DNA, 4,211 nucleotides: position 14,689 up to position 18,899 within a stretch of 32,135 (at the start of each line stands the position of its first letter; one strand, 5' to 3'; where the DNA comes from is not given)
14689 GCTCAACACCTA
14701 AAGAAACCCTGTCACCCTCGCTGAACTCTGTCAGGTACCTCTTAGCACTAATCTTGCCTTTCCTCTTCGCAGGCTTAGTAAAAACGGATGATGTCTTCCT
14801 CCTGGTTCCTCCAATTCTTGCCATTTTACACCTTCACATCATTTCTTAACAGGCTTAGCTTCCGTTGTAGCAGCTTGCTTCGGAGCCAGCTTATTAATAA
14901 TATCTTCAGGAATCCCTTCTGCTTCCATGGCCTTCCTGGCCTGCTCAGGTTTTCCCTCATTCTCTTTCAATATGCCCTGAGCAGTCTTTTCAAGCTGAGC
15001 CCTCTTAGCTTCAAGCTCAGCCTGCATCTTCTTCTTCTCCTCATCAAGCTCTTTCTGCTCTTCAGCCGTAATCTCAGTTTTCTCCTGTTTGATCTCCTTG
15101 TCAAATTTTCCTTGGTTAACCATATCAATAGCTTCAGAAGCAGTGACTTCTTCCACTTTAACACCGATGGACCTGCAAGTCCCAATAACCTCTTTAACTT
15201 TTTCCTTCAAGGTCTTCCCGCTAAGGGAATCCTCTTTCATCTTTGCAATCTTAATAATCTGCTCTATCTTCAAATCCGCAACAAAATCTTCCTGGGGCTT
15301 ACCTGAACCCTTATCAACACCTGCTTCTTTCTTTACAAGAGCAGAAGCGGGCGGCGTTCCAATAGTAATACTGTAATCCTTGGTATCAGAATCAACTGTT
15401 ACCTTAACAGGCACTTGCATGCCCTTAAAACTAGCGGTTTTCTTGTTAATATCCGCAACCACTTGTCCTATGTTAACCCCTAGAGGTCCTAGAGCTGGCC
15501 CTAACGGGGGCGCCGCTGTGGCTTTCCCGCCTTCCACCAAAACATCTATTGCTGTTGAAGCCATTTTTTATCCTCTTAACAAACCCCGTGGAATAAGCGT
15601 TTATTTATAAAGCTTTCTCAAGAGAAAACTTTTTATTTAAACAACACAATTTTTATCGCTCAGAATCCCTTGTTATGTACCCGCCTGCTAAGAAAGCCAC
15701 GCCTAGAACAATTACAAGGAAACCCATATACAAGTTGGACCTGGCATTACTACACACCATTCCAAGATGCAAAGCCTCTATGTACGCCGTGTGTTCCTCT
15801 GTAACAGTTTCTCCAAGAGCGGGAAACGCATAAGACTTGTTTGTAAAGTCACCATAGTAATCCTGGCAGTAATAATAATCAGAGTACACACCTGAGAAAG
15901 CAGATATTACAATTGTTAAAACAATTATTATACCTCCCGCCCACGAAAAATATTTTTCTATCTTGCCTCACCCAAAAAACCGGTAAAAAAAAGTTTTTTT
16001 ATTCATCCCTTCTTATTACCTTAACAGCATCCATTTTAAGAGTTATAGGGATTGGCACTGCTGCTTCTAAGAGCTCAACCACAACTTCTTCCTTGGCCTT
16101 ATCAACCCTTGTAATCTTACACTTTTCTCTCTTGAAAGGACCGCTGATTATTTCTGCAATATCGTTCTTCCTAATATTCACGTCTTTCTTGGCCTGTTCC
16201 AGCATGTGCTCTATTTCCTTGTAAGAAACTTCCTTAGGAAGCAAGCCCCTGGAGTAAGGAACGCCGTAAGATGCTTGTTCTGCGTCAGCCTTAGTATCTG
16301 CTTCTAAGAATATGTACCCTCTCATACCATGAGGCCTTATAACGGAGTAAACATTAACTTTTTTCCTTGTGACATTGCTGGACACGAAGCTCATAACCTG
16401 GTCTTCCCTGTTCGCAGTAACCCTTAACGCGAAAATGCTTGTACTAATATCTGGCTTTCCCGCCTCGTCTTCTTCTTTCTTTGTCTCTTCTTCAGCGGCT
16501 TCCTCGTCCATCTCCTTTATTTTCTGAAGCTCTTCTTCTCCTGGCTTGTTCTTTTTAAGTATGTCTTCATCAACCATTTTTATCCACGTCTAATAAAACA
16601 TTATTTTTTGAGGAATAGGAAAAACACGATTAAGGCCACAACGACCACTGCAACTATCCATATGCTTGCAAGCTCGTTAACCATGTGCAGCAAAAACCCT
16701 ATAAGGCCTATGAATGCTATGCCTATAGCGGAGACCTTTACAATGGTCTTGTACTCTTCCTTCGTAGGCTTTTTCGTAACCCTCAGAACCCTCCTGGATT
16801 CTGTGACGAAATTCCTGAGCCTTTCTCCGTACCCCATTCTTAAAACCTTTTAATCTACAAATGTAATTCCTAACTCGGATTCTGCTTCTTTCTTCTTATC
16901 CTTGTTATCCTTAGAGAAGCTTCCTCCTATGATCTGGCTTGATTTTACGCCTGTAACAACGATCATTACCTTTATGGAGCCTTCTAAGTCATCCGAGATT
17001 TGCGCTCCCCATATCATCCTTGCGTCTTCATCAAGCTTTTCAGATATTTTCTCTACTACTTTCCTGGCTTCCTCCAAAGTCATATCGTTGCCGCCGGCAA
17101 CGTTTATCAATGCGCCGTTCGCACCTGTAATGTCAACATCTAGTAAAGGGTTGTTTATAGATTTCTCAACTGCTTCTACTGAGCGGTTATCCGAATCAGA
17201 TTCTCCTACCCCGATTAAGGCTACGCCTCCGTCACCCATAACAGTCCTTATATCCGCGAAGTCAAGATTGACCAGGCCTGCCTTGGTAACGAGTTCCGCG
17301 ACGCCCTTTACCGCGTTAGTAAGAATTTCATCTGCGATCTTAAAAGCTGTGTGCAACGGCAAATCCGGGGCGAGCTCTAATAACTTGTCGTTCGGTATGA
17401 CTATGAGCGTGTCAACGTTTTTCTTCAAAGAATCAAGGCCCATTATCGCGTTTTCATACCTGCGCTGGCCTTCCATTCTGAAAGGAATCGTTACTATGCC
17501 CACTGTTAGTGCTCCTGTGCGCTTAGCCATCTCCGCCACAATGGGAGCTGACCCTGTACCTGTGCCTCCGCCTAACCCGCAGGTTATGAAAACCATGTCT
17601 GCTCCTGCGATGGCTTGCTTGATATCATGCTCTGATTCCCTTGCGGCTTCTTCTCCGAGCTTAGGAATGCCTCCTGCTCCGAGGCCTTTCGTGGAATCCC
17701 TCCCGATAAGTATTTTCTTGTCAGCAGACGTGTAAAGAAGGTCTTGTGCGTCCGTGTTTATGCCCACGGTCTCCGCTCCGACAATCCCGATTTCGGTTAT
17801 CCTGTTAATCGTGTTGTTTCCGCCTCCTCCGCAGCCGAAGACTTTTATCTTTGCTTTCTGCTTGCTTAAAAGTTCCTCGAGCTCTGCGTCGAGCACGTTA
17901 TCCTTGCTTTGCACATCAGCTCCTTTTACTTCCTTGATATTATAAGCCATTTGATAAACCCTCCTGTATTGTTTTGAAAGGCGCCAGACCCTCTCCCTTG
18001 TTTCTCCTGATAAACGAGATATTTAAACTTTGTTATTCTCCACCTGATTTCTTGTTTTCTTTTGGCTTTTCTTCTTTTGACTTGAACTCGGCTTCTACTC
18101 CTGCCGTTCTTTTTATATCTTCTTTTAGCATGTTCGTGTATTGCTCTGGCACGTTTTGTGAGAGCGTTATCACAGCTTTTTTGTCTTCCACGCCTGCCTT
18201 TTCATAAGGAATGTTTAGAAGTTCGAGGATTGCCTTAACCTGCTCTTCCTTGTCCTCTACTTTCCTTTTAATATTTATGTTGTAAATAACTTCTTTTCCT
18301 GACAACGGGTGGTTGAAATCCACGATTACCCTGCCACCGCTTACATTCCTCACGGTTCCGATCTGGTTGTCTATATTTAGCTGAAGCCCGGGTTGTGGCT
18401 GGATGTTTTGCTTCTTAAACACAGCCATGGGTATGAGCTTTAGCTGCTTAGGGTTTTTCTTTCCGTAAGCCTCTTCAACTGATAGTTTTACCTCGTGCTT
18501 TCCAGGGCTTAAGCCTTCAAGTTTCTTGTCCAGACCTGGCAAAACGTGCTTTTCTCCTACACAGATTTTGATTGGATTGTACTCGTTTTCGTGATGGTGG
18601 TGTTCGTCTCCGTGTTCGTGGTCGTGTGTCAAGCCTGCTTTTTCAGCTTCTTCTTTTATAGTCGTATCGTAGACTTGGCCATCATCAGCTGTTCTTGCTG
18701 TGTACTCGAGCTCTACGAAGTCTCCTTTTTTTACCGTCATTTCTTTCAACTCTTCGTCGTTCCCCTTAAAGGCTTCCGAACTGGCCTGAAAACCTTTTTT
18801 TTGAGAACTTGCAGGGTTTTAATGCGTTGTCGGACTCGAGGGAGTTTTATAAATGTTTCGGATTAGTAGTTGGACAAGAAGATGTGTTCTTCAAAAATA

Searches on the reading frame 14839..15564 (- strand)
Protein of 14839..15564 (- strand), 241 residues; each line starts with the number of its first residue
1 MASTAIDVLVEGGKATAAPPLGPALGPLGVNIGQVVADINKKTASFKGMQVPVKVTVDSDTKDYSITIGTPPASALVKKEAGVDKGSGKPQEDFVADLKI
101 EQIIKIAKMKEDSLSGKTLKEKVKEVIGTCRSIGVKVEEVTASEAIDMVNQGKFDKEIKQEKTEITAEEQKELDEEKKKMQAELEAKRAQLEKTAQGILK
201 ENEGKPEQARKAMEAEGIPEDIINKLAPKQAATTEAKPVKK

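Call 18: search_protein_families(library=pfam, proteins=[window:14839-15564:-], max_evalue=0.001)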
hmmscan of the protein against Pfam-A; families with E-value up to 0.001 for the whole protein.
window:14839-15564:- (241 aa): 2 families
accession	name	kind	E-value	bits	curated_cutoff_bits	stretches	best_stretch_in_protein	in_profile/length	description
PF03946.19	Ribosomal_L11_N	-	9e-25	86.7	32.9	1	7-60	2-55/58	Ribosomal protein L11, N-terminal domain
PF00298.24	Ribosomal_L11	-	3.6e-23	82.2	21.4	1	70-137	2-69/69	Ribosomal protein L11, RNA binding domain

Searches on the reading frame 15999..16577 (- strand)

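Call 19: search_protein_families(library=pfam, proteins=[window:15999-16577:-], max_evalue=0.001)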
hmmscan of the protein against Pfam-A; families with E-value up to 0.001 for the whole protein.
window:15999-16577:- (192 aa): 2 families
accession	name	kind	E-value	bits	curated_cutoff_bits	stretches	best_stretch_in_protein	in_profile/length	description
PF03439.18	Spt5-NGN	-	1.6e-18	66.9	22.4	1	47-126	1-84/84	Early transcription elongation factor of RNA pol II, NGN section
PF00467.35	KOW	-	0.00014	22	22.3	1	137-168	1-32/32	KOW motif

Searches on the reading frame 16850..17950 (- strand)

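Call 18: search_protein_families(library=pfam, proteins=[window:16850-17950:-], max_evalue=0.001)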
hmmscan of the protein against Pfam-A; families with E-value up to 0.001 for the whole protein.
window:16850-17950:- (366 aa): 2 families
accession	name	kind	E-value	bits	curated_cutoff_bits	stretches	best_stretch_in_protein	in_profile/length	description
PF00091.31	Tubulin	-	3.8e-47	161.5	33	1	34-193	1-188/190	Tubulin/FtsZ family, GTPase domain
PF12327.13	FtsZ_C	-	3.4e-35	120.7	27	1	242-336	1-95/95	FtsZ family, C-terminal domain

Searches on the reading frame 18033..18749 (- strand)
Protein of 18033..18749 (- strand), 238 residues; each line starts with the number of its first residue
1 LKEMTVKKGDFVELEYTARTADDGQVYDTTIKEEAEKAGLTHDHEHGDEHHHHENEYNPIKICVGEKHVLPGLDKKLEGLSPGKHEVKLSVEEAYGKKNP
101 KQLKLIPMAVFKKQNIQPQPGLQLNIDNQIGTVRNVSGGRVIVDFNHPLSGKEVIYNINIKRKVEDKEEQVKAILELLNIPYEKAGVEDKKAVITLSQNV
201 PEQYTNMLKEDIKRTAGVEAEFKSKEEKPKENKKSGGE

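Call 18: search_protein_families(library=pfam, proteins=[window:18033-18749:-], max_evalue=0.001)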
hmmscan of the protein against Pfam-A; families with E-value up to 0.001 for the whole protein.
window:18033-18749:- (238 aa): 2 families
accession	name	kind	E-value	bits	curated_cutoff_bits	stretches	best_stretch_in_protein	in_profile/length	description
PF22199.2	FKBP26_IF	-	2.1e-22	79.2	27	1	104-149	1-46/46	FKBP26, IF domain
PF00254.34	FKBP_C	-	2.1e-09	38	21.1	1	4-104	3-80/94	FKBP-type peptidyl-prolyl cis-trans isomerase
